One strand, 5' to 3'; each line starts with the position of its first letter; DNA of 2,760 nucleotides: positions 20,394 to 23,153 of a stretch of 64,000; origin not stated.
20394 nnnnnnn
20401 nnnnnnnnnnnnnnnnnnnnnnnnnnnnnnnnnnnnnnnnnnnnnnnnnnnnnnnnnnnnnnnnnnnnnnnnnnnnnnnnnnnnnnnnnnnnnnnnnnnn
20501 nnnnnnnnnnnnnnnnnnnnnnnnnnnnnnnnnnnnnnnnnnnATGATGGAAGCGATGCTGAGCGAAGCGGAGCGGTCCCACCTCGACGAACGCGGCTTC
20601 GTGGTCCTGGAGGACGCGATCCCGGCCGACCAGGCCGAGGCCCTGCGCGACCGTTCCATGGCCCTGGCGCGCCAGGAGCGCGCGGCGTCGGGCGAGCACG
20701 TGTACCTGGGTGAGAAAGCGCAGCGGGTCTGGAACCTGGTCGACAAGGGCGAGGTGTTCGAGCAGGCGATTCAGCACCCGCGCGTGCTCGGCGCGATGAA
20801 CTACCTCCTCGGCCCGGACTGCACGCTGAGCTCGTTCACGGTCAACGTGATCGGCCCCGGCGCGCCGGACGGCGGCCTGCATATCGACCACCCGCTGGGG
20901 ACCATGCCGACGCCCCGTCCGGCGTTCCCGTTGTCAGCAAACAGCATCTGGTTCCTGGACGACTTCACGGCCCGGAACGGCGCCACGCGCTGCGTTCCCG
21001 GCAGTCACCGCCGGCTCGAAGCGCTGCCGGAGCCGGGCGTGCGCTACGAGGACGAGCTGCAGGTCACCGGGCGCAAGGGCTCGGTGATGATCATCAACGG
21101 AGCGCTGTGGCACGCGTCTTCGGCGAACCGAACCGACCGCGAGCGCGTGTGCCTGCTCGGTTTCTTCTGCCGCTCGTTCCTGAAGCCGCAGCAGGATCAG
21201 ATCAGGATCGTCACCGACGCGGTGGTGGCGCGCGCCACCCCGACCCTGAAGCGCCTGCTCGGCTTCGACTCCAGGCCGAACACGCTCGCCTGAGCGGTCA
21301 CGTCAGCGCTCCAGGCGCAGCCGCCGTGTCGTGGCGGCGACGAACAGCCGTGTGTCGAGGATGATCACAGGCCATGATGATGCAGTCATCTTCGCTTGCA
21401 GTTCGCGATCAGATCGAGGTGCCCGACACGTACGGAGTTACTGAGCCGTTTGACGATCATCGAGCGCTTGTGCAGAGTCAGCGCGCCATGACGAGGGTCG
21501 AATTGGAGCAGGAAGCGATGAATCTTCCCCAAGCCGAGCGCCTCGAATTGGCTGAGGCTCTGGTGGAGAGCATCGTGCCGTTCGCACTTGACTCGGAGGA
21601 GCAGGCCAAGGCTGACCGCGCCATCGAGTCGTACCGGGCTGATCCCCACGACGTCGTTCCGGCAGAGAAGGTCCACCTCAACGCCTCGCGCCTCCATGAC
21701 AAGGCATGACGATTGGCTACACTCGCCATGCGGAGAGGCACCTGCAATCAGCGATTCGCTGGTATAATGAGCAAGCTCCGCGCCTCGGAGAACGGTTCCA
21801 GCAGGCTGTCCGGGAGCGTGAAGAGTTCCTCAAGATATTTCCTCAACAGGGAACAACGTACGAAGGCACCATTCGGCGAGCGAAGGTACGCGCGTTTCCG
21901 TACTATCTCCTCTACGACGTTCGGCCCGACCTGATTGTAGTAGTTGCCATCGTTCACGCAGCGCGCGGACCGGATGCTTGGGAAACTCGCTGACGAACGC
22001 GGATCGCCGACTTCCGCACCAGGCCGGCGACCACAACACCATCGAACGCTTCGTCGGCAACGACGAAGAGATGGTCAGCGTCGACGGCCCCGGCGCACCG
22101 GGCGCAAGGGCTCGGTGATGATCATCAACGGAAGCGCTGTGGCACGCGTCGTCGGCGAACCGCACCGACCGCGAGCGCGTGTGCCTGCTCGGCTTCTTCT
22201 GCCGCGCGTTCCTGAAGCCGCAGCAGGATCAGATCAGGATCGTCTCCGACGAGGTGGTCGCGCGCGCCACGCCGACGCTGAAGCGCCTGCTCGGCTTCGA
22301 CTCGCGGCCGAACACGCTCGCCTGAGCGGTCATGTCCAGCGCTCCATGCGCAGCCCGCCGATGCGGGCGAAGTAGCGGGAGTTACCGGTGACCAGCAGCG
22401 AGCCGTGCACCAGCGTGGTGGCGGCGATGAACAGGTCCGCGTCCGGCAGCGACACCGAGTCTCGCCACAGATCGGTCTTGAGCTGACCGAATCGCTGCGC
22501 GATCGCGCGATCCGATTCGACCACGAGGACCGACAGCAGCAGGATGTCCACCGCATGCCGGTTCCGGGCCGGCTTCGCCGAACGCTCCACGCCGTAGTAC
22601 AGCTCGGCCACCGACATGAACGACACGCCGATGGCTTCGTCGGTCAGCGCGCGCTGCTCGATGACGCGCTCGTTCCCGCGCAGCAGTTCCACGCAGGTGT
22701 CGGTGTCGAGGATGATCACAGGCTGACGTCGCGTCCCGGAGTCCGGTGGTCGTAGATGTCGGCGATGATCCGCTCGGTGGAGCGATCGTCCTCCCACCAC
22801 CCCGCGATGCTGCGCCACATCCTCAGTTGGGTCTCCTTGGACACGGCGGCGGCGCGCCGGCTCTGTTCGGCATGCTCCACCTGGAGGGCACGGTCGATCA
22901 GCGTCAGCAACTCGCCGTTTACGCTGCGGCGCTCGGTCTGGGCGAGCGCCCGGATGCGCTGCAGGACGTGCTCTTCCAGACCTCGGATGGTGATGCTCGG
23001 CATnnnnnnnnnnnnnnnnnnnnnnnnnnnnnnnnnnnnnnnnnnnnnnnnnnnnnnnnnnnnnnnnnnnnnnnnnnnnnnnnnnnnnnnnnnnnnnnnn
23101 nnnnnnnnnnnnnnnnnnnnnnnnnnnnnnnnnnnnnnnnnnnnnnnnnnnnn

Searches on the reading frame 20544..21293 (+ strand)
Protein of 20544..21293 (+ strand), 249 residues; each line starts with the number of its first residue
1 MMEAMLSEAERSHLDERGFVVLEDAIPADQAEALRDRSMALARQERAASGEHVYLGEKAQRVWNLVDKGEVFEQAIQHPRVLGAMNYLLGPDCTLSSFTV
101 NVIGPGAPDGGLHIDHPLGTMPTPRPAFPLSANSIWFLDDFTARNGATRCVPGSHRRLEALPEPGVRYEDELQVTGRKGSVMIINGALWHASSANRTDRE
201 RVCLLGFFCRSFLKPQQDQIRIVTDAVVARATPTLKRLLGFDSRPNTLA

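Call 7: search_protein_families(library=pfam, proteins=[window:20544-21293:+], max_evalue=0.01)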
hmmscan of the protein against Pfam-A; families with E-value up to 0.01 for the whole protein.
window:20544-21293:+ (249 aa): 1 family
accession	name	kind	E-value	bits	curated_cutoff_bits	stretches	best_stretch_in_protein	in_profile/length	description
PF05721.19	PhyH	-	9.9e-29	101.6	22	1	15-202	2-212/213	Phytanoyl-CoA dioxygenase (PhyH)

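Call 8: search_protein_families(library=padloc, proteins=[window:20544-21293:+], max_evalue=0.01)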
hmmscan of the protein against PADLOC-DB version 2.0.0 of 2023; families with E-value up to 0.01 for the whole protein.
window:20544-21293:+ (249 aa): 0 families

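Call 9: search_protein_families(library=ncbifam, proteins=[window:20544-21293:+], max_evalue=0.01)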
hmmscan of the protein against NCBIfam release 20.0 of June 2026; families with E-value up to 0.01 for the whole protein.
window:20544-21293:+ (249 aa): 1 family
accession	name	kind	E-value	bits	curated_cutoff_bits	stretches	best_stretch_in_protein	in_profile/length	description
TIGR02408.1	ectoine_ThpD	equivalog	1.2e-05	24.7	336.5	1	5-158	16-172/277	ectoine hydroxylase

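Call 53: find_homologous_proteins(query=window:20544-21290:+, max_evalue=1e-10)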
Query window:20544-21290:+ (249 aa): 519 proteins with E <= 1e-10 among 2417 candidates; the best 120 are listed.
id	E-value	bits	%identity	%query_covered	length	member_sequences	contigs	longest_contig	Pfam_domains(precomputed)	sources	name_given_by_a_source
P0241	9.3e-165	564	100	100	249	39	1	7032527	PF05721.20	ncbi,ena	-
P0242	4.3e-152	522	94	98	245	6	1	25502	PF05721.20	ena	-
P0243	2.1e-150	517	92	98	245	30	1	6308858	PF05721.20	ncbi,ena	-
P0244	2.1e-147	507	91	100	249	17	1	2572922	PF05721.20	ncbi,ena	-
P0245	3.1e-146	503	88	100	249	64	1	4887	PF05721.20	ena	-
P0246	2.1e-145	501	90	98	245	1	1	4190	PF05721.20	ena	-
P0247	1.2e-131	455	82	98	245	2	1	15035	PF05721.20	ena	-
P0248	2.4e-127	441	78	98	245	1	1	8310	PF05721.20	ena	-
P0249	3.2e-127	441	78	98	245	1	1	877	PF05721.20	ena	-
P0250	3.4e-127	441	78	98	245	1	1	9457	PF05721.20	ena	-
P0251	2.3e-126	438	77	98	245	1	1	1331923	PF05721.20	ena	-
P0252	2.4e-126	438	77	98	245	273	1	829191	PF05721.20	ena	-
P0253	5.9e-125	434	76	98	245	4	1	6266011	PF05721.20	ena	-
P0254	1.5e-123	429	75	98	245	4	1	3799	PF05721.20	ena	-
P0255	7.6e-123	427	76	98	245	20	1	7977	PF05721.20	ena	-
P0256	1.8e-116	406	75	98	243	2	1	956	PF05721.20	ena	-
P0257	4.8e-116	404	71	98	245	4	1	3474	PF05721.20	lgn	-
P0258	1.4e-115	403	72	98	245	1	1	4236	PF05721.20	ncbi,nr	ncbi:MAG: phytanoyl-CoA dioxygenase family protein [Candidatus Poribacteria bacterium]|nr:phytanoyl-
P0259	3.0e-115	402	72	98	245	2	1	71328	PF05721.20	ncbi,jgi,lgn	-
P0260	1.0e-114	400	72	98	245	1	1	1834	PF05721.20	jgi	jgi:ectoine hydroxylase-related dioxygenase (phytanoyl-CoA dioxygenase family)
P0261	1.3e-114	400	70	98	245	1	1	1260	PF05721.20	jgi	jgi:ectoine hydroxylase-related dioxygenase (phytanoyl-CoA dioxygenase family)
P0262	7.6e-114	397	77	88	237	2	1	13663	PF05721.20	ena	-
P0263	9.7e-113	394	70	98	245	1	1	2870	PF05721.20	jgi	-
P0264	1.8e-109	383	70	97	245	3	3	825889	PF05721.20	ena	-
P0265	2.9e-109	382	67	97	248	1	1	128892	PF05721.20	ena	-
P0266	3.4e-109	382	66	98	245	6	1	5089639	PF05721.20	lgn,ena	-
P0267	6.3e-109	381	68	97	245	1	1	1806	PF05721.20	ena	-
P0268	1.0e-108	380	69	97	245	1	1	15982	PF05721.20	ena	-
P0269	1.7e-108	380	67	97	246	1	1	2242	PF05721.20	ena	-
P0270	1.7e-108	380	67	98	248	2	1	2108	PF05721.20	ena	-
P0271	1.8e-108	380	66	98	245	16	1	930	PF05721.20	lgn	-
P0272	2.2e-108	379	66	98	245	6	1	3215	PF05721.20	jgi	jgi:ectoine hydroxylase-related dioxygenase (phytanoyl-CoA dioxygenase family)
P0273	2.3e-108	379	67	97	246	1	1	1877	PF05721.20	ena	-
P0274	2.9e-108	379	67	97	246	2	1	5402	PF05721.20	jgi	-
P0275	3.0e-108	379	67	97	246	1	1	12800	PF05721.20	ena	-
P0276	3.9e-108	379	67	97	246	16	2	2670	PF05721.20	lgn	-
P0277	4.5e-108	378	67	97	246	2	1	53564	PF05721.20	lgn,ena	-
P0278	5.2e-108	378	67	97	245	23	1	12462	PF05721.20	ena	-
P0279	5.5e-108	378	66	97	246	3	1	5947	PF05721.20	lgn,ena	-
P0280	8.7e-108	377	67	97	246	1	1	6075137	PF05721.20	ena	-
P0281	9.2e-108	377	65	98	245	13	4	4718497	PF05721.20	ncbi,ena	-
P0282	9.3e-108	377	67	98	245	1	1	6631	PF05721.20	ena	-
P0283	1.0e-107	377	67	98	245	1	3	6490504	PF05721.20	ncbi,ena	-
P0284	1.5e-107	377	68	97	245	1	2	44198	PF05721.20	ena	-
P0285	1.9e-107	376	67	97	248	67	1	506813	PF05721.20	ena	-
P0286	2.0e-107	376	68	98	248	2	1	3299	PF05721.20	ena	-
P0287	2.3e-107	376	67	97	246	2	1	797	PF05721.20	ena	-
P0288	2.4e-107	376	67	97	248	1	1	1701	PF05721.20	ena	-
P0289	2.6e-107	376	66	97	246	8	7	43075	PF05721.20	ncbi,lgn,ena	-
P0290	3.8e-107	375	68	98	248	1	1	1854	PF05721.20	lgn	-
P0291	4.6e-107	375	67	97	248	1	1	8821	PF05721.20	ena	-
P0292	4.8e-107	375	66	98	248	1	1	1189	PF05721.20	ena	-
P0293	7.0e-107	374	67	97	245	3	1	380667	PF05721.20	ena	-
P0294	7.1e-107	374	67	97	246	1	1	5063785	PF05721.20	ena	-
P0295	7.3e-107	374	66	97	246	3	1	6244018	PF05721.20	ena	-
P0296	7.4e-107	374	66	97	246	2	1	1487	PF05721.20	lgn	-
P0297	7.7e-107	374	66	98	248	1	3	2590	PF05721.20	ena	-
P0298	8.1e-107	374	67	97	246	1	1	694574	PF05721.20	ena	-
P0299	9.0e-107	374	67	98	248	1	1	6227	PF05721.20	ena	-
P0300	9.5e-107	374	66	98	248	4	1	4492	PF05721.20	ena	-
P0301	1.8e-106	373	66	98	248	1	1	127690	PF05721.20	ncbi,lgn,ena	-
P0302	2.6e-106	373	68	97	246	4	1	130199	PF05721.20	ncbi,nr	ncbi:hypothetical protein C6503_12740 [Candidatus Poribacteria bacterium]|nr:MAG: hypothetical prote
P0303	2.6e-106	373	67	98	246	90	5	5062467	PF05721.20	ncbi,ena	-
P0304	2.7e-106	372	67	97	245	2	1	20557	PF05721.20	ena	-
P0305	2.7e-106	372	67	98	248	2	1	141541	PF05721.20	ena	-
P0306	2.9e-106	372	66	98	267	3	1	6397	PF05721.20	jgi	-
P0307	3.0e-106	372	66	97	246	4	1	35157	PF05721.20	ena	-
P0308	3.0e-106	372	65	98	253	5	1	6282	PF05721.20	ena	-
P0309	3.2e-106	372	67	97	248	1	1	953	PF05721.20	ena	-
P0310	3.9e-106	372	67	97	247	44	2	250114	PF05721.20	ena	-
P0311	4.0e-106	372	66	98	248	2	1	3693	PF05721.20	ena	-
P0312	4.2e-106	372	67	97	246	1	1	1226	PF05721.20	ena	-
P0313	4.4e-106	372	67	98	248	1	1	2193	PF05721.20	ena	-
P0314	4.4e-106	372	67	98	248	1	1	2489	PF05721.20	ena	-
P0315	6.5e-106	371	66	98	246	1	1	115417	PF05721.20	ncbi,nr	ncbi:phytanoyl-CoA dioxygenase family protein [Candidatus Poribacteria bacterium]|nr:phytanoyl-CoA d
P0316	6.6e-106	371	67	97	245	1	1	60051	PF05721.20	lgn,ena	-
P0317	8.1e-106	371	66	98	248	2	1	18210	PF05721.20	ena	-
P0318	8.3e-106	371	65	97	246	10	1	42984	PF05721.20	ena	-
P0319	8.4e-106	371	66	98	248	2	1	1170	PF05721.20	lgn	-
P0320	1.0e-105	371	65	98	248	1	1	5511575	PF05721.20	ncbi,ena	-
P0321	1.1e-105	370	66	98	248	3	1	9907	PF05721.20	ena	-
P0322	1.3e-105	370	66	98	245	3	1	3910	PF05721.20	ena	-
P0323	1.7e-105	370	65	97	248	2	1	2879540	PF05721.20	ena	-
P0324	1.8e-105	370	66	98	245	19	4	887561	PF05721.20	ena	-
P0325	2.2e-105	370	65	97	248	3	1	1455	PF05721.20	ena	-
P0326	2.6e-105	369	67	97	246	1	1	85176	PF05721.20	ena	-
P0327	2.8e-105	369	66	98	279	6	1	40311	PF05721.20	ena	-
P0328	3.7e-105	369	67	97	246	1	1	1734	PF05721.20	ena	-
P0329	3.8e-105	369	65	98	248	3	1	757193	PF05721.20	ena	-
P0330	3.8e-105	369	67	97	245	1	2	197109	PF05721.20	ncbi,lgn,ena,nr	ncbi:MAG: phytanoyl-CoA dioxygenase family protein [Candidatus Poribacteria bacterium]|nr:phytanoyl-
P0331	4.3e-105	369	67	98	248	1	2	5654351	PF05721.20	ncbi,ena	-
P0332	5.3e-105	368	66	98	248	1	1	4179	PF05721.20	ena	-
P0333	7.0e-105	368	66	99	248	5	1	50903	PF05721.20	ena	-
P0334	7.2e-105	368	64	98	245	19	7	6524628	PF05721.20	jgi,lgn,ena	jgi:ectoine hydroxylase-related dioxygenase (phytanoyl-CoA dioxygenase family)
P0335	7.6e-105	368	64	98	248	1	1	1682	PF05721.20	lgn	-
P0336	7.6e-105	368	66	98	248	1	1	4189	PF05721.20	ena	-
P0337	7.8e-105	368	65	97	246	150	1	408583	PF05721.20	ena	-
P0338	8.2e-105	368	65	97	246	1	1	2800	PF05721.20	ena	-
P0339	9.4e-105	367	64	98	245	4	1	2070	PF05721.20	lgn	-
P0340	9.4e-105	367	65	97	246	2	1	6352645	PF05721.20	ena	-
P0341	9.9e-105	367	65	98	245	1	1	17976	PF05721.20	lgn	-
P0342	1.0e-104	367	65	98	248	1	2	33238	PF05721.20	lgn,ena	-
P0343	1.0e-104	367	65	97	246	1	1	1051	PF05721.20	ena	-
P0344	1.1e-104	367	66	99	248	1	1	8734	PF05721.20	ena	-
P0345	1.1e-104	367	65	97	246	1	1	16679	PF05721.20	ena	-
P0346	1.3e-104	367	66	97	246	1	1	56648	PF05721.20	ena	-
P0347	1.4e-104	367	65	97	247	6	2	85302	PF05721.20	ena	-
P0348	2.1e-104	366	66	98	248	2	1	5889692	PF05721.20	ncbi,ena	-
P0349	2.1e-104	366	65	97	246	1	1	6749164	PF05721.20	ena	-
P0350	2.9e-104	366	65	98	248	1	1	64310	PF05721.20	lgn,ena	-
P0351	2.9e-104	366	65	97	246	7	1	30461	PF05721.20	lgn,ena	-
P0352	3.2e-104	366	66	98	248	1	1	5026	PF05721.20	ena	-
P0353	3.2e-104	366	66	98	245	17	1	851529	PF05721.20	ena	-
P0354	3.8e-104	365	64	98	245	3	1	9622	PF05721.20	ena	-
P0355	4.2e-104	365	65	97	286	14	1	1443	PF05721.20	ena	-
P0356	5.2e-104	365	66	98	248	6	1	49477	PF05721.20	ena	-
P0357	5.3e-104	365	66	98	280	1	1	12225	PF05721.20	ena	-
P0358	5.4e-104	365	64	97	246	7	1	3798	PF05721.20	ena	-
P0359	5.5e-104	365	65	97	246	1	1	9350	PF05721.20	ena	-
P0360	5.6e-104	365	65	98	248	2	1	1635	PF05721.20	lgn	-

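Call 54: list_cluster_members(proteins=[P0241, P0001, P0130, P0016])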
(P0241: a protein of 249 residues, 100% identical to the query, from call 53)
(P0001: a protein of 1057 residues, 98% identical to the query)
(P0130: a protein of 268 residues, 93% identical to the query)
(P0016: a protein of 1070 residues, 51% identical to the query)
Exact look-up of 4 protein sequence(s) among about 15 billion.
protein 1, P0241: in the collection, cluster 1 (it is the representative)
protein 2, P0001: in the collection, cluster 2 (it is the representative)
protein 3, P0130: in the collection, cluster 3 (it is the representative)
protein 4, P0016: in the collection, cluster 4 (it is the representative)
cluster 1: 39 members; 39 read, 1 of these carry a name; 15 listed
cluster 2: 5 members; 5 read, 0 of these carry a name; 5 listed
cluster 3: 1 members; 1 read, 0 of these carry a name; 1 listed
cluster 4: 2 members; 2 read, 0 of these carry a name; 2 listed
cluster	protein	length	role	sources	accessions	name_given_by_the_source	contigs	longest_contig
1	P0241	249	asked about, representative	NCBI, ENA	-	-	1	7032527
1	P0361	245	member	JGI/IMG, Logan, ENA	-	ectoine hydroxylase-related dioxygenase (phytanoyl-CoA dioxygenase family)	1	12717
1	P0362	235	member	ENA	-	-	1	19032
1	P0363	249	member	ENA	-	-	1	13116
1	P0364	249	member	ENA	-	-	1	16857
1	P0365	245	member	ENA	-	-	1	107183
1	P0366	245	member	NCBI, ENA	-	-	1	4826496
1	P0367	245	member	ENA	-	-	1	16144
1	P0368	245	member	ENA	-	-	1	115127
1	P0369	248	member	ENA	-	-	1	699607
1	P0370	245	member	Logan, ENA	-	-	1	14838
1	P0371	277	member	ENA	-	-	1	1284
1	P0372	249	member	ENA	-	-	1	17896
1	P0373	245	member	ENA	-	-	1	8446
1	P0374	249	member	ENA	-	-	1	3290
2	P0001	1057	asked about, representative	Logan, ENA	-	-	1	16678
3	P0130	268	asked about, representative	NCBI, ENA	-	-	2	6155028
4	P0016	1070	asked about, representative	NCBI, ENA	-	-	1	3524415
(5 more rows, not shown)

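Call 67: search_solved_structures(query=window:20544-21290:+, max_evalue=0.01, show_alignments=2)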
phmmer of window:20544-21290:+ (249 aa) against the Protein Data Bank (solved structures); distinct sequences matched with E-value up to 0.01: 50.
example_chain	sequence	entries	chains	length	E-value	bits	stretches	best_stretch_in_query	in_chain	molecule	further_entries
7eyu_B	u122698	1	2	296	1.4e-12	50.7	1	55-242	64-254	2-oxoglutarate/Fe(II)-dependent dioxygenase SptF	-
7eyr_C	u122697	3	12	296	1.4e-12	50.7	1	55-242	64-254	2-oxoglutarate/Fe(II)-dependent dioxygenase SptF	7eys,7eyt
7eyw_C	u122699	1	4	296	1.7e-12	50.5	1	55-242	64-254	2-oxoglutarate/Fe(II)-dependent dioxygenase SptF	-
7fcb_C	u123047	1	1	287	2.5e-12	49.9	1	74-242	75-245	2-oxoglutarate/Fe(II)-dependent dioxygenase SptF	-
8zyb_E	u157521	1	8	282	3.9e-12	49.3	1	13-242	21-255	DhiD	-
7vbq_A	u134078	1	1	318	1.1e-09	41.2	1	15-246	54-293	Fe(II)/(alpha)ketoglutarate-dependent dioxygenase TlxJ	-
9wyc_A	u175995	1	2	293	1.8e-09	40.6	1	54-241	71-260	Oxidoreductase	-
4nao_A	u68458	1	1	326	3.6e-09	39.6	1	55-237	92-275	Putative oxygenase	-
9wyh_A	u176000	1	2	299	7.9e-09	38.5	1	136-244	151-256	Oxidoreductase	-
7de0_B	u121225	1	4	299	8.7e-09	38.3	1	91-242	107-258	FtmOx1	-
9les_A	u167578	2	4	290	2e-08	37.2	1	91-242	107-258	Verruculogen synthase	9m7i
9ler_A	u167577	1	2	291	2e-08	37.1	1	91-242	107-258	Verruculogen synthase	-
6oxj_A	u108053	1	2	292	2.1e-08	37.1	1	91-242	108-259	Verruculogen synthase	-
7etk_A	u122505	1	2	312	2.5e-08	36.9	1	91-242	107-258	Verruculogen synthase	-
6oxh_A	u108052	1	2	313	2.5e-08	36.8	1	91-242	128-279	Verruculogen synthase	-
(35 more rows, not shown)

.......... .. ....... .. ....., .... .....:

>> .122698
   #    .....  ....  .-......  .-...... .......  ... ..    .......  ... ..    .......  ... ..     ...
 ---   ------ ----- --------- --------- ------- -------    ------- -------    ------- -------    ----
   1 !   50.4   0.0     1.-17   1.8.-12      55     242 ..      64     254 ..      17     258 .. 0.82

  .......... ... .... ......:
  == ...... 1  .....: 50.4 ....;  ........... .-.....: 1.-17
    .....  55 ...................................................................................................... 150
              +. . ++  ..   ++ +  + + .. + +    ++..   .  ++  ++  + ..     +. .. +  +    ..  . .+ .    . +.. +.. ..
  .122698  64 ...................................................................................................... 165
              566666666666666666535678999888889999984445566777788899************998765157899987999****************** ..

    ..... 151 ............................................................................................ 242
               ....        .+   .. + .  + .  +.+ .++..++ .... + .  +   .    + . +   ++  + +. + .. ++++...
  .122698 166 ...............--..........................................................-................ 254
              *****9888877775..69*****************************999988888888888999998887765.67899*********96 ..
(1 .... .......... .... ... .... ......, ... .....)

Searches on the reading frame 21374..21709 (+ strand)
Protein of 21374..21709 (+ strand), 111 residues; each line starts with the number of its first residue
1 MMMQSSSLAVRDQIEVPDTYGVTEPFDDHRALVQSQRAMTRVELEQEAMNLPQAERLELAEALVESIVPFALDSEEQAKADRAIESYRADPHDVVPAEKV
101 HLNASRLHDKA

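Call 7: search_protein_families(library=pfam, proteins=[window:21374-21709:+], max_evalue=0.01)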
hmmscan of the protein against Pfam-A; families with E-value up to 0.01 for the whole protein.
window:21374-21709:+ (111 aa): 1 family
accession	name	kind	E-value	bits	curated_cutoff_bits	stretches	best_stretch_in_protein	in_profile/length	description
PF09720.15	Unstab_antitox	-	7.8e-09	35.9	23.3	1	50-100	1-54/54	Putative addiction module component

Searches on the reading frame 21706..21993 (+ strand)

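Call 7: search_protein_families(library=pfam, proteins=[window:21706-21993:+], max_evalue=0.01)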
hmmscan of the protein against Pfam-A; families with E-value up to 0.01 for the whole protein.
window:21706-21993:+ (95 aa): 1 family
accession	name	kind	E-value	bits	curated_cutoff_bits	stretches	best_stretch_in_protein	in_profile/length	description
PF05016.21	ParE_toxin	-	2e-11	44.7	23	1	5-87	3-87/89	ParE toxin of type II toxin-antitoxin system, parDE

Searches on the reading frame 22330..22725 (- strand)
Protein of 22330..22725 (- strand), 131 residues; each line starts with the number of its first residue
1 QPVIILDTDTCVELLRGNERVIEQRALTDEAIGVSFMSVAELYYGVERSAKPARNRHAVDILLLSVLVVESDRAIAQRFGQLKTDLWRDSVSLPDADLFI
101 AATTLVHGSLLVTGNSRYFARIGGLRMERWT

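Call 71: search_protein_families(library=pfam, proteins=[window:22330-22725:-], max_evalue=0.001)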
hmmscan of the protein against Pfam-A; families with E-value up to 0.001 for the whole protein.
window:22330-22725:- (131 aa): 1 family
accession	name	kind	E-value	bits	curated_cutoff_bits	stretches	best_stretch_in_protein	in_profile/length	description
PF01850.27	PIN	-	4.8e-15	56.7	23.6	1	4-124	1-119/120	PIN domain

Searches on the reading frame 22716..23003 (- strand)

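Call 71: search_protein_families(library=pfam, proteins=[window:22716-23003:-], max_evalue=0.001)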
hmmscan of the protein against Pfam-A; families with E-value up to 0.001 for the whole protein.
window:22716-23003:- (95 aa): 1 family
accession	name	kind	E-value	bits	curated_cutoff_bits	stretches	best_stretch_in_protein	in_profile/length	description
PF22513.2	FitA-like_RHH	-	3.5e-07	30.5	27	1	2-40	1-39/39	Antitoxin FitA-like, ribbon-helix-helix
